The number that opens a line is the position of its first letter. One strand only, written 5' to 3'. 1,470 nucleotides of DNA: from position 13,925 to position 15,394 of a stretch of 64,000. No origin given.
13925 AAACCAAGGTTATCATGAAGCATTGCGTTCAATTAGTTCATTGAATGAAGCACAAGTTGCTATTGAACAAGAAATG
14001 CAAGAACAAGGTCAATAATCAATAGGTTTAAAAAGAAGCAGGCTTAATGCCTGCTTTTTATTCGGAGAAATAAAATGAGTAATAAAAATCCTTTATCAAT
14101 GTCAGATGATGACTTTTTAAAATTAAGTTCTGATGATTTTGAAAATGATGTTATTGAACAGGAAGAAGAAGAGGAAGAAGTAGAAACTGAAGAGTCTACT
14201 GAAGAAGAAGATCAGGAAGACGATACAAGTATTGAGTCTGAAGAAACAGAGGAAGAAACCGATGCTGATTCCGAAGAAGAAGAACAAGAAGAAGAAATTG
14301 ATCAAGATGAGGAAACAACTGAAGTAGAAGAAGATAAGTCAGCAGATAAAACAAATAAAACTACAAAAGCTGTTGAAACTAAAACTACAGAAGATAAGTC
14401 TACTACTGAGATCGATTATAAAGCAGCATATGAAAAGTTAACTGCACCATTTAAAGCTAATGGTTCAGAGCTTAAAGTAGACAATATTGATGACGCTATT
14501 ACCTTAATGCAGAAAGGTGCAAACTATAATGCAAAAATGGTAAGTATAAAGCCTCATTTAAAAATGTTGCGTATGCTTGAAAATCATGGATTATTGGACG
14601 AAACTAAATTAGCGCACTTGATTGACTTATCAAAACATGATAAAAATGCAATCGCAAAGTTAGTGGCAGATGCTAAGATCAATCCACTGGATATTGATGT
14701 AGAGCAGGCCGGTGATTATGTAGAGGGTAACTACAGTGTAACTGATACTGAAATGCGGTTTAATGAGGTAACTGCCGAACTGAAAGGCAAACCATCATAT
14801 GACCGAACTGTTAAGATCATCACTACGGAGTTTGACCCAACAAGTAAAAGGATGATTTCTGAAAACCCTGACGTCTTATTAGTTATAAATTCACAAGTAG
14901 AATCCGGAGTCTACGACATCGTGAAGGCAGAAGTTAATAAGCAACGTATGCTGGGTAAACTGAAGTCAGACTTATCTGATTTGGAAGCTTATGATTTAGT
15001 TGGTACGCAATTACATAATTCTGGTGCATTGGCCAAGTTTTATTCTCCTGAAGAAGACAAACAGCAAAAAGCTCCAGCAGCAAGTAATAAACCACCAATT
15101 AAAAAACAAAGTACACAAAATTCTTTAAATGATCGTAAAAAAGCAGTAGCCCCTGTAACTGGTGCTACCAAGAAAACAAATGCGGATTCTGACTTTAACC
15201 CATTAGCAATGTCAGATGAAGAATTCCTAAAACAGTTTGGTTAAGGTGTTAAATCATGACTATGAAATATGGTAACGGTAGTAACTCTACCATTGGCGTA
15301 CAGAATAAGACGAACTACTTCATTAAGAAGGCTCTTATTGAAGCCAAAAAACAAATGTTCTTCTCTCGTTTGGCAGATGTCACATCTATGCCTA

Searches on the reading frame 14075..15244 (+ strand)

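Call 92: search_protein_families(library=phrogs, proteins=[window:14075-15244:+], max_evalue=0.00001)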
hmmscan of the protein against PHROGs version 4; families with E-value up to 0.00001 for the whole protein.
window:14075-15244:+ (389 aa): 1 family
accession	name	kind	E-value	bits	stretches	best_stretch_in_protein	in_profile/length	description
phrog_2120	-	tail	1.4e-114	384.3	1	2-387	5-398/403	tail length tape measure protein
